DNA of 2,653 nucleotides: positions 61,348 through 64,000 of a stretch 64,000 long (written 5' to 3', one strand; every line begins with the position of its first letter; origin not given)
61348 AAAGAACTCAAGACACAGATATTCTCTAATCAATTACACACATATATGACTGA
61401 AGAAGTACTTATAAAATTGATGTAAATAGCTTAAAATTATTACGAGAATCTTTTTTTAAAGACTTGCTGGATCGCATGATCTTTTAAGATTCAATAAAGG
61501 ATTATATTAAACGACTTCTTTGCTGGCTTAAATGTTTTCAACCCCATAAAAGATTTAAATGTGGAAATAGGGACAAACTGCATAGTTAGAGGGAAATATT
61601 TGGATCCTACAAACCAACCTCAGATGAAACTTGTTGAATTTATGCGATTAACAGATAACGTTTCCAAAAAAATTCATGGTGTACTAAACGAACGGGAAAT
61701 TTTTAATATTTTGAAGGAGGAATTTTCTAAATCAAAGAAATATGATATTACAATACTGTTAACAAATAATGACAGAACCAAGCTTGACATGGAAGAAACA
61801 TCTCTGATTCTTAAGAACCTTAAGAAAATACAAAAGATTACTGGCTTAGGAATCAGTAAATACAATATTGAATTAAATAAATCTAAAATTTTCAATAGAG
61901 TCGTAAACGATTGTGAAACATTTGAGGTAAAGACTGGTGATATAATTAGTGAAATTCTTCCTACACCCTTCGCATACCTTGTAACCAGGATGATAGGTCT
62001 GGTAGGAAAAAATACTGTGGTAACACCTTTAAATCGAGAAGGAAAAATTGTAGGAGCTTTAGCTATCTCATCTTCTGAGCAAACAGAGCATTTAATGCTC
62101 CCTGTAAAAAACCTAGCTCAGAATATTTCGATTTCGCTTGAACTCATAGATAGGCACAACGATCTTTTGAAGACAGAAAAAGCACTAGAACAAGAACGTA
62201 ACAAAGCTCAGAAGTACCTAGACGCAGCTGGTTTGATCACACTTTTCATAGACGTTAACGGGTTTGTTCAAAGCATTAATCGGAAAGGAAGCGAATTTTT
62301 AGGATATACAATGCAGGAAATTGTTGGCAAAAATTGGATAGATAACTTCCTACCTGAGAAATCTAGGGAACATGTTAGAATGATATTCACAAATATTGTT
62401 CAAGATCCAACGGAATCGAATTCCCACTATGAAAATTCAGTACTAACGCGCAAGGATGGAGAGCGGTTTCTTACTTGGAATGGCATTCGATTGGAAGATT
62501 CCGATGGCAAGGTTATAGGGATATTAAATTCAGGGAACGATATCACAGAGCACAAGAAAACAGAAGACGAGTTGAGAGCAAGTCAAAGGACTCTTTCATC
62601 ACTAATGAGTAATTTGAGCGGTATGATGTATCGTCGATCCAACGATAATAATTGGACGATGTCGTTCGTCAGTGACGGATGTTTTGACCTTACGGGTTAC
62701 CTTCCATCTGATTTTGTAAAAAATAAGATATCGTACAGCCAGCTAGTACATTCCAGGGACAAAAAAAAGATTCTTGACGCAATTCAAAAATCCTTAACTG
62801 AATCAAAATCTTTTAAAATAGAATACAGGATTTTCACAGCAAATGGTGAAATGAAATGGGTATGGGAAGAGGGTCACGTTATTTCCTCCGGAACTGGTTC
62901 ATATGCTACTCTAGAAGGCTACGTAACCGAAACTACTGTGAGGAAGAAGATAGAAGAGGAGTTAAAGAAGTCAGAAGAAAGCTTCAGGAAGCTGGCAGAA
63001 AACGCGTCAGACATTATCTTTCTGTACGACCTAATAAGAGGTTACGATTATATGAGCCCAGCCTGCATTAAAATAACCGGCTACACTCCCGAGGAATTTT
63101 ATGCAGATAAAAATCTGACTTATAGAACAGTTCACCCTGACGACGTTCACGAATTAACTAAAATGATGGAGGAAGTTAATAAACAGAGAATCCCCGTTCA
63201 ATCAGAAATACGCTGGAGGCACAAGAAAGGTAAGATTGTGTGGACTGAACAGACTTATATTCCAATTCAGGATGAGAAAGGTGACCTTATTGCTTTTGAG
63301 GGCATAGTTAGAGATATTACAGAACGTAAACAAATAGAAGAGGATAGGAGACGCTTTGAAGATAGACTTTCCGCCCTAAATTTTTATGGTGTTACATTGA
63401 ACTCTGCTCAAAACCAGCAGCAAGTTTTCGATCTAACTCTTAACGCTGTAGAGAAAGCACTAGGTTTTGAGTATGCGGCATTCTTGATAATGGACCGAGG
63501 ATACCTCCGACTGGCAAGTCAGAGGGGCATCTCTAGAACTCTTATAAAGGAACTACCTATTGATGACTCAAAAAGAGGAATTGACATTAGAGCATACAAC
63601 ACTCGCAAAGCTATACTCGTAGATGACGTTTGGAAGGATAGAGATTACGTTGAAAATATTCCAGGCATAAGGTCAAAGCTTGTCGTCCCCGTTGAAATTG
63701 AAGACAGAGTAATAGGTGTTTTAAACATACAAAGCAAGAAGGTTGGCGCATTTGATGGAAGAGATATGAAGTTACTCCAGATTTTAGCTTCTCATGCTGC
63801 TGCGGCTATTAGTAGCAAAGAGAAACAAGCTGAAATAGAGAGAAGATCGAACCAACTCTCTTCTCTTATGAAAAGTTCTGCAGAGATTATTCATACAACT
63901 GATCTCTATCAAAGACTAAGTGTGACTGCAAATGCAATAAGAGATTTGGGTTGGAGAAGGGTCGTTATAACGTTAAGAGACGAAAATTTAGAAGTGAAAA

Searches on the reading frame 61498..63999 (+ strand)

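Call 69: search_protein_families(library=pfam, proteins=[window:61498-63999:+], max_evalue=0.0001)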
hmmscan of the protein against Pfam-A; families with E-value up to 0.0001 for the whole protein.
window:61498-63999:+ (834 aa): 9 families
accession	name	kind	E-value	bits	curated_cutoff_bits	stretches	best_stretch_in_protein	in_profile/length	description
PF08447.18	PAS_3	-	1.7e-44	150.4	25.6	2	518-604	3-89/89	PAS fold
PF13426.13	PAS_9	-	3.6e-26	91.9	27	2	516-609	13-103/103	PAS domain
PF13185.12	GAF_2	-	7.4e-21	75.2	28.6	1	638-771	2-135/136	GAF domain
PF08448.16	PAS_4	-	2e-20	73.5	23.1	2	242-353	2-109/110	PAS fold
PF00989.32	PAS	-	6.5e-20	71.7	22.6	2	241-349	7-113/113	PAS fold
PF01590.32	GAF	-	1.5e-16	61.5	22.4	1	641-771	3-133/133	GAF domain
PF13492.12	GAF_3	-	4.1e-13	50.3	27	1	640-772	2-128/129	GAF domain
PF24820.1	Diguanyl_cycl_sensor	-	3.2e-06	27.5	28.1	1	249-321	10-84/109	Diguanylate cyclase-like sensor domain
PF13188.13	PAS_8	-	3.8e-06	27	21.8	0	495-538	2-41/65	PAS domain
